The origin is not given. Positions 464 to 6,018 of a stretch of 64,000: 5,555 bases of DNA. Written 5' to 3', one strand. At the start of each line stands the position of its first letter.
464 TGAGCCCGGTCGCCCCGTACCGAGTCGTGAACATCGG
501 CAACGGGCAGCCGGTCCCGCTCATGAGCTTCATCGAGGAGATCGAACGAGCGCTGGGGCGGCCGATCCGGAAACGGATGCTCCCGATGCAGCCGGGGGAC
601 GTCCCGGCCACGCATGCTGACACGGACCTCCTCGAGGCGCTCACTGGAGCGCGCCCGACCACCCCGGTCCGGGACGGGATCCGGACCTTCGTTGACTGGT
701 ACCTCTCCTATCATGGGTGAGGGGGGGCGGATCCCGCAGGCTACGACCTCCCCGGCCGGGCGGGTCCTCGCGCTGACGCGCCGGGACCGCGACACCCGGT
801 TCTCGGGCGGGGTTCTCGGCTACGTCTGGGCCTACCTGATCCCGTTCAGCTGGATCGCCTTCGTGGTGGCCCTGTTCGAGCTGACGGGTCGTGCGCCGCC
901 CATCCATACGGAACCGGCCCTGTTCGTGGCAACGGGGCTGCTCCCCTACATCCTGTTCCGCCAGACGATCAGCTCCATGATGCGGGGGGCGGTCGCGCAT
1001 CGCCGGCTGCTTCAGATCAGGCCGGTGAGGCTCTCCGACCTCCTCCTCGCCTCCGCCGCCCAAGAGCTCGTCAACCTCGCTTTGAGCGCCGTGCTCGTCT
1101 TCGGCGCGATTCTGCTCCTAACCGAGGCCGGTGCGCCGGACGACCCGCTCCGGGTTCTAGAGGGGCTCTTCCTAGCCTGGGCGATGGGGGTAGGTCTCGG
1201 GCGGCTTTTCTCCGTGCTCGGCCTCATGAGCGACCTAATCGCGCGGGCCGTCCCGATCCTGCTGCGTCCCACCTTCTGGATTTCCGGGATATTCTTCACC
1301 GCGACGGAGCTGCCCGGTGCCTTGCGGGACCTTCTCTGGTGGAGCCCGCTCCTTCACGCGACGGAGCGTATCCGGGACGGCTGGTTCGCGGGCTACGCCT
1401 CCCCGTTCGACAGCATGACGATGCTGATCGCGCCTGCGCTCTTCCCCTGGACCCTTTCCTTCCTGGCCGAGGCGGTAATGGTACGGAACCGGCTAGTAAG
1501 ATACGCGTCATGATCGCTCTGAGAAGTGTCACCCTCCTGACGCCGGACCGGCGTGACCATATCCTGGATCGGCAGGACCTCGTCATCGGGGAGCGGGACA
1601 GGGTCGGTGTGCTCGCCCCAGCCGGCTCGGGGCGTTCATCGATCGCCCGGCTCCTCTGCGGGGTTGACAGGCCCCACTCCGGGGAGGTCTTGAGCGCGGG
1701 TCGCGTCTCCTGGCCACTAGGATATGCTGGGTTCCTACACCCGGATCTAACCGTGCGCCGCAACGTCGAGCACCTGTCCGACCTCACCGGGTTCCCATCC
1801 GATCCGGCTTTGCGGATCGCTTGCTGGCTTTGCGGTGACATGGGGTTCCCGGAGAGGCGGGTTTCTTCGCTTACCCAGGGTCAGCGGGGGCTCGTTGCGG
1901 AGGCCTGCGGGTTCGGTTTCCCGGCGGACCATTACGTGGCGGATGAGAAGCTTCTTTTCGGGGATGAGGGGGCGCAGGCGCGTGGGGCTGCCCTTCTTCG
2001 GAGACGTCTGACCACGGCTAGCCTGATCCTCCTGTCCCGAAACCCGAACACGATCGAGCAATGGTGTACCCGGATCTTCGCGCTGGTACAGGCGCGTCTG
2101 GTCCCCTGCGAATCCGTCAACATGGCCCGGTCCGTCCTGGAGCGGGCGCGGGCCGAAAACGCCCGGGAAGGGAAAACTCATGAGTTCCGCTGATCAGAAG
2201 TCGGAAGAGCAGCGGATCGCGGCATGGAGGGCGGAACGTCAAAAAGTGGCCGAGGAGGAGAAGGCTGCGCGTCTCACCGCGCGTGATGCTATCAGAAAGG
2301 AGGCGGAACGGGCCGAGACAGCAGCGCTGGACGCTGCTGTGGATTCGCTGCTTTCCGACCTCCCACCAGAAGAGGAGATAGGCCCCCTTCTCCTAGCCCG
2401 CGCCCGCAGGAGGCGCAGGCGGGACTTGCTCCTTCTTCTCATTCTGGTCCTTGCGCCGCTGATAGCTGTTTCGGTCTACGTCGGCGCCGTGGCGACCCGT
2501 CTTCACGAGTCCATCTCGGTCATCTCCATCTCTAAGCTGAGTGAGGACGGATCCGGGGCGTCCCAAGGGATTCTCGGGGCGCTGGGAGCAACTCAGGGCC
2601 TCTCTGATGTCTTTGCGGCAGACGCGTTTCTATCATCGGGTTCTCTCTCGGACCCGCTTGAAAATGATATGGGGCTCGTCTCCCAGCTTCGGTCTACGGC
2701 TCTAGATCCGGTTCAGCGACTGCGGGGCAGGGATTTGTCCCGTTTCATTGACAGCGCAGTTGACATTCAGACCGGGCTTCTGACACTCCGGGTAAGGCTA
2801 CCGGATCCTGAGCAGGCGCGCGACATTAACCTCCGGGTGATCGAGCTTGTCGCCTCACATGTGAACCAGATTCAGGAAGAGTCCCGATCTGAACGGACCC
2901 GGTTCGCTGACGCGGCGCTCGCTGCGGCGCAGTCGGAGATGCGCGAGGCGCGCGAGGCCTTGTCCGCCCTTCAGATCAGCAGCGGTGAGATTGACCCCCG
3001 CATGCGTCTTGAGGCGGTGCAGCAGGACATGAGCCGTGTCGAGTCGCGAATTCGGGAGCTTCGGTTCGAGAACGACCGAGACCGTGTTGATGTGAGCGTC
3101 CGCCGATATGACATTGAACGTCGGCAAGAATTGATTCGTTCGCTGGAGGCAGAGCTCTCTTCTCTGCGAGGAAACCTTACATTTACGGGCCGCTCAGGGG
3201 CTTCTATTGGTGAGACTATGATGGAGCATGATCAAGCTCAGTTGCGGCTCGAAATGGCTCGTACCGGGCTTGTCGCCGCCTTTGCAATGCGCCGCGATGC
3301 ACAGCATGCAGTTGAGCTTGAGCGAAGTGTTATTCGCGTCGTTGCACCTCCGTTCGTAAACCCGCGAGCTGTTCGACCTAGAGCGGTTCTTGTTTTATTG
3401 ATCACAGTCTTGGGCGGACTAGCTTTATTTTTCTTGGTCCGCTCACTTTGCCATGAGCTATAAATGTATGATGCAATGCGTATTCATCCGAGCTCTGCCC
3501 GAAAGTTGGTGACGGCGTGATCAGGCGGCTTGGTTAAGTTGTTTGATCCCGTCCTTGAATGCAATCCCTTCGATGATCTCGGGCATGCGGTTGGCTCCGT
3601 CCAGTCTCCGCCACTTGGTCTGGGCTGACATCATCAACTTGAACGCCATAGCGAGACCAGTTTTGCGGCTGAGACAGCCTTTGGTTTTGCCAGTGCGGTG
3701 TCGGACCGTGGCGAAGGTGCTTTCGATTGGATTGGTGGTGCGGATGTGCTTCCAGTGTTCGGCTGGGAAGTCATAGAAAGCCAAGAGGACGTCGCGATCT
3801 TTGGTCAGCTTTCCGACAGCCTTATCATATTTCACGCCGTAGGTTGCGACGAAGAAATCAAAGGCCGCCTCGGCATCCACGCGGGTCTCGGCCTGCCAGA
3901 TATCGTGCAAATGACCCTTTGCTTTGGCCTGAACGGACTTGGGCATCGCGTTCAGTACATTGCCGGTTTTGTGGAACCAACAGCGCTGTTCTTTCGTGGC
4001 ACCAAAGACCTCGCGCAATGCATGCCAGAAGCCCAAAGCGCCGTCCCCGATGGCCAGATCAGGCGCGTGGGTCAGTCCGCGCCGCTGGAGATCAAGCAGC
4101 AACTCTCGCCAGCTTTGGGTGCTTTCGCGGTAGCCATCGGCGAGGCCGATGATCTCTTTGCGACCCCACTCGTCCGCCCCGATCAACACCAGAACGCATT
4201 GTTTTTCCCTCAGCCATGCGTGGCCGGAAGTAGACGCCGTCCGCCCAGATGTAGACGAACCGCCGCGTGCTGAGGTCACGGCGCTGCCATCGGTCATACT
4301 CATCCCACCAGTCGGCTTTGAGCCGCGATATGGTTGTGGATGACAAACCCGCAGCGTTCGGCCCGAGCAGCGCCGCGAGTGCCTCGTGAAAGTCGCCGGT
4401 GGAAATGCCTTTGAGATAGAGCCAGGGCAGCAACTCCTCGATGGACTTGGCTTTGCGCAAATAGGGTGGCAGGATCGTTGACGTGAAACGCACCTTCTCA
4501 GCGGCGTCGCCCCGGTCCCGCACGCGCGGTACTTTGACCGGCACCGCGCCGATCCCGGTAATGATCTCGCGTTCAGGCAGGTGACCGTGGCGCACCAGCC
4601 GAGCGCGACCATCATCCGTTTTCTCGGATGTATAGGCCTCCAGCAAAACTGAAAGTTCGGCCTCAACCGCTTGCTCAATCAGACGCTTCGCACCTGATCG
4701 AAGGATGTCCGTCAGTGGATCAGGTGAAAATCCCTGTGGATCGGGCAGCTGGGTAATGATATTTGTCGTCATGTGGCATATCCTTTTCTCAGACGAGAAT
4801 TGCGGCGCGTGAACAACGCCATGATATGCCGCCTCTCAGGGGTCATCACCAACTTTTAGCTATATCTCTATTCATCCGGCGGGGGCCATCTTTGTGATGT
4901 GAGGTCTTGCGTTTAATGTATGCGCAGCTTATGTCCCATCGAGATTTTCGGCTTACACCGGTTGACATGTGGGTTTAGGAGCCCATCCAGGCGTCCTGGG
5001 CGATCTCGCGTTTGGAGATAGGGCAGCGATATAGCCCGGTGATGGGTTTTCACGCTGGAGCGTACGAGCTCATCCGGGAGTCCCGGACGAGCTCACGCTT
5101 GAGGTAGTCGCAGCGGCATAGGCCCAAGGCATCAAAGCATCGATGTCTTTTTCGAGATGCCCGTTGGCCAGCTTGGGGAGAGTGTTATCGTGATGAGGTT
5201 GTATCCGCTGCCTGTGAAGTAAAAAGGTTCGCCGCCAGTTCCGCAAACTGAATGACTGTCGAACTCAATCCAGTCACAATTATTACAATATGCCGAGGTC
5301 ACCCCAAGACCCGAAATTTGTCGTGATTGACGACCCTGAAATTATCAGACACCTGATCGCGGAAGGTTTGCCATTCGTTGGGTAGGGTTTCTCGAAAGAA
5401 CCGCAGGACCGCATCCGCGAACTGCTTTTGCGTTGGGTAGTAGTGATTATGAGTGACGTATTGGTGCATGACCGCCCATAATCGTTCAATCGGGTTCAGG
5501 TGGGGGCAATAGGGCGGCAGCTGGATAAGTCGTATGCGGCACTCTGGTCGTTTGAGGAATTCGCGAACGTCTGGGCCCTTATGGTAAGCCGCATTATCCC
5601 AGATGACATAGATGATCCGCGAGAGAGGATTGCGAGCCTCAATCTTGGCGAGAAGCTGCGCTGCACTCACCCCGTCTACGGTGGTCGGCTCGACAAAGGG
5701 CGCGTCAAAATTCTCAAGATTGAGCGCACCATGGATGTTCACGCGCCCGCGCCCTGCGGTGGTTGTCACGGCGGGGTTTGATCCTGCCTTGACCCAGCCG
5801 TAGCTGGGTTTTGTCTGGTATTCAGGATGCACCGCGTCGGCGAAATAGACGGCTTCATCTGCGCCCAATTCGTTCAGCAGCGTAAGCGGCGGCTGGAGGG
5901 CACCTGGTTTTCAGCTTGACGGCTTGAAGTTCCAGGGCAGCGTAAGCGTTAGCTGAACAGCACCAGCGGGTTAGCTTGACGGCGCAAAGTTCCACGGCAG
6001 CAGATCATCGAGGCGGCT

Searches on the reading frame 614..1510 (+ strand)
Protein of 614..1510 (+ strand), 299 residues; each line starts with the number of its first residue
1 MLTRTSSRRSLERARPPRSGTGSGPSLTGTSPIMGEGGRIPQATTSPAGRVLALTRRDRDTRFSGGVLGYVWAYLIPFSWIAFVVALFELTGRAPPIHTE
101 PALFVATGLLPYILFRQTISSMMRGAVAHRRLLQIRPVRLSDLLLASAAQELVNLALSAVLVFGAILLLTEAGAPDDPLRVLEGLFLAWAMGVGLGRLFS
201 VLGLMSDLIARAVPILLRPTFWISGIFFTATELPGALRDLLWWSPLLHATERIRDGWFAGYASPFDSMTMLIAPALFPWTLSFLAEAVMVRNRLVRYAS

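Call 47: search_protein_families(library=pfam, proteins=[window:614-1510:+], max_evalue=0.01)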
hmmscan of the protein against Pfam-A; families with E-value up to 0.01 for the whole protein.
window:614-1510:+ (299 aa): 1 family
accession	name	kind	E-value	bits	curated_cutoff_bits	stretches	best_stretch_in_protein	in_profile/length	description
PF01061.29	ABC2_membrane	-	1.4e-10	41.5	26.9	1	51-255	3-208/211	ABC-2 type transporter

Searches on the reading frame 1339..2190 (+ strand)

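Call 47: search_protein_families(library=pfam, proteins=[window:1339-2190:+], max_evalue=0.01)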
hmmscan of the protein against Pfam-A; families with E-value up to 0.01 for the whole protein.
window:1339-2190:+ (284 aa): 1 family
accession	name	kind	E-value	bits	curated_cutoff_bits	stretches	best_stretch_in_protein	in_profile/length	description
PF00005.33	ABC_tran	-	0.00075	20.5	25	1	80-189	5-120/137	ABC transporter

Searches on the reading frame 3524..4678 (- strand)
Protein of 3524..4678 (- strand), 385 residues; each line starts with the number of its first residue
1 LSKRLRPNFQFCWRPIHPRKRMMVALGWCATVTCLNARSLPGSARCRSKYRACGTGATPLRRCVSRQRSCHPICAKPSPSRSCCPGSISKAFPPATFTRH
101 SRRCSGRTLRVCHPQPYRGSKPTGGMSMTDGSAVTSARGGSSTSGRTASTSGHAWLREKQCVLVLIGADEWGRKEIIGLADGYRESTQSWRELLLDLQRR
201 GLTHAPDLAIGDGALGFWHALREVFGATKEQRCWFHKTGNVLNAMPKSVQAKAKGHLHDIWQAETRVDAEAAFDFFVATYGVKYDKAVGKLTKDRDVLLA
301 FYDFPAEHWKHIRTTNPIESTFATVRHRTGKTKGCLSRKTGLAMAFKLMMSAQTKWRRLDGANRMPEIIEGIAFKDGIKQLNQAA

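Call 47: search_protein_families(library=pfam, proteins=[window:3524-4678:-], max_evalue=0.01)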
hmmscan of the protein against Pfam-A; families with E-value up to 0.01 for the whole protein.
window:3524-4678:- (385 aa): 2 families
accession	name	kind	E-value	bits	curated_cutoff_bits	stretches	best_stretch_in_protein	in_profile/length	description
PF00872.24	Transposase_mut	-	3.4e-33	115.5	21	1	159-332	180-352/379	Transposase, Mutator family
PF10551.15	MULE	-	0.0094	16.8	27.6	0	163-236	18-95/99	MULE transposase domain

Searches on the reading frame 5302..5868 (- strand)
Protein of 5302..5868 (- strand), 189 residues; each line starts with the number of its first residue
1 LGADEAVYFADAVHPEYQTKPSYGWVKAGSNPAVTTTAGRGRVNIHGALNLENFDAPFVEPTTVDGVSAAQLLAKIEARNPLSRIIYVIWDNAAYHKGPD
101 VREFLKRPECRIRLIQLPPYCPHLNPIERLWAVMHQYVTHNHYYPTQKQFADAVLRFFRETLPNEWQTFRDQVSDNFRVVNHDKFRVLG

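Call 47: search_protein_families(library=pfam, proteins=[window:5302-5868:-], max_evalue=0.01)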
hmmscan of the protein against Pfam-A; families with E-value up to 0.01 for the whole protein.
window:5302-5868:- (189 aa): 1 family
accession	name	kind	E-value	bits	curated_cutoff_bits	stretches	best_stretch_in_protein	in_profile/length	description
PF13358.12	DDE_3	-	1.2e-29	103.5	28.6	1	7-150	2-145/146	DDE superfamily endonuclease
